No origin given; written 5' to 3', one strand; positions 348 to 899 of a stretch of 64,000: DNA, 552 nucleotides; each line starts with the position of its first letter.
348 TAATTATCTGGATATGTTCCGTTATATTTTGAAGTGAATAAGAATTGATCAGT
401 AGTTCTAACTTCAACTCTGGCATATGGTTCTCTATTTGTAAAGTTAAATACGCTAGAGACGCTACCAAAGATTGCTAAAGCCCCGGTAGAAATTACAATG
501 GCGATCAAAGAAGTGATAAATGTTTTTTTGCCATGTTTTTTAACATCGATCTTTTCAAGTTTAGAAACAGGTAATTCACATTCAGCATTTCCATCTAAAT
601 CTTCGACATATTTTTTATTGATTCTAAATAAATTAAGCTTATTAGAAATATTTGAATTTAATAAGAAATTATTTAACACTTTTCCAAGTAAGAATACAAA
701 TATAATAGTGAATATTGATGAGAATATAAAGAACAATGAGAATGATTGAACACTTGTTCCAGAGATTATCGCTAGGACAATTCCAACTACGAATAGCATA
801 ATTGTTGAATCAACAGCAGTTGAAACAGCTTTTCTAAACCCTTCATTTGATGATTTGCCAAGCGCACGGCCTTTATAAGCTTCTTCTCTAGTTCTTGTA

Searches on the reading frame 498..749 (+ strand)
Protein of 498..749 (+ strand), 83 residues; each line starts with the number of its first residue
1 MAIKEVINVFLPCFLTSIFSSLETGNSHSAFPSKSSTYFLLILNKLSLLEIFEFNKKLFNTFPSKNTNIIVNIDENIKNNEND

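Call 30: search_protein_families(library=pfam, alignment_id=A3, max_evalue=0.01)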
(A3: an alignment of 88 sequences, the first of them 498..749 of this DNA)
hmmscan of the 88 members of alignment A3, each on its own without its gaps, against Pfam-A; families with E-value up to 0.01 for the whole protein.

A. member 1, window:498-749:+ (83 aa): 0 families

B. families by the number of members that match (of 88 scanned): 131 families (the first 25 are shown)
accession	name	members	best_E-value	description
PF09989.15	DUF2229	2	4.3e-75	CoA enzyme activase uncharacterised domain (DUF2229)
PF05496.18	RuvB_N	2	9.8e-71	Holliday junction DNA helicase RuvB P-loop domain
PF09479.16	Flg_new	2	1e-30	Listeria-Bacteroides repeat domain (List_Bact_rpt)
PF00754.31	F5_F8_type_C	2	3.2e-30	F5/8 type C domain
PF22633.2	F5_F8_type_C_2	2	1.2e-26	NedA-like, galactose-binding domain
PF00004.35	AAA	2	1.1e-25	ATPase family associated with various cellular activities (AAA)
PF01926.29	MMR_HSR1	2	2.7e-25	50S ribosome-binding GTPase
PF07728.20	AAA_5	2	3.6e-12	AAA domain (dynein-related subfamily)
PF02421.24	FeoB_N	2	2e-10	Ferrous iron transport protein B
PF13191.12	AAA_16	2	2.4e-05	AAA ATPase domain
PF07726.17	AAA_3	2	4.1e-05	ATPase family associated with various cellular activities (AAA)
PF13401.12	AAA_22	2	4.5e-05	AAA domain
PF05673.19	DUF815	2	0.00014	Protein of unknown function (DUF815)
PF00910.28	RNA_helicase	2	0.00021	RNA helicase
PF20720.3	nSTAND3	2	0.0011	Novel STAND NTPase 3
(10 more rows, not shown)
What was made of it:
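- Tried and rejected: Pfam was run on all 88 window ORFs of at least 60 aa, but that list was truncated and so uninformative (call 30).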

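Call 45: search_protein_families(library=pfam, alignment_id=A4, max_evalue=0.05)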
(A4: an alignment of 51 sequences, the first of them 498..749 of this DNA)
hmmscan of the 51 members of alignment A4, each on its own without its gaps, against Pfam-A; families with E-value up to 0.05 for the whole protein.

A. member 1, window:498-749:+ (83 aa): 0 families

B. families by the number of members that match (of 51 scanned): 36 families (the first 25 are shown)
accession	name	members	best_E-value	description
PF20122.4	DUF6512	1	7.5e-34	Family of unknown function (DUF6512)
PF04073.20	tRNA_edit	1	9.5e-24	Aminoacyl-tRNA editing domain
PF01926.29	MMR_HSR1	1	1.9e-21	50S ribosome-binding GTPase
PF04327.17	Peptidase_Prp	1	1.7e-19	Cysteine protease Prp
PF14520.12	HHH_5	1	5.6e-15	Helix-hairpin-helix domain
PF01330.27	RuvA_N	1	9.1e-13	RuvA N terminal domain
PF03193.22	RsgA_GTPase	1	5.3e-11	RsgA GTPase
PF12670.12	DUF3792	1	1.6e-09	Protein of unknown function (DUF3792)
PF00633.29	HHH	1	6e-08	Helix-hairpin-helix motif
PF02421.24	FeoB_N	1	1e-07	Ferrous iron transport protein B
PF09439.16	SRPRB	1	1.1e-06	Signal recognition particle receptor beta subunit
PF07499.19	RuvA_C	1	1.6e-06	RuvA, C-terminal domain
PF00350.29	Dynamin_N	1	2.8e-06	Dynamin family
PF21176.3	RecR_HhH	1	3.7e-06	RecR, helix-hairpin-helix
PF04548.22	AIG1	1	9.1e-06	AIG1 family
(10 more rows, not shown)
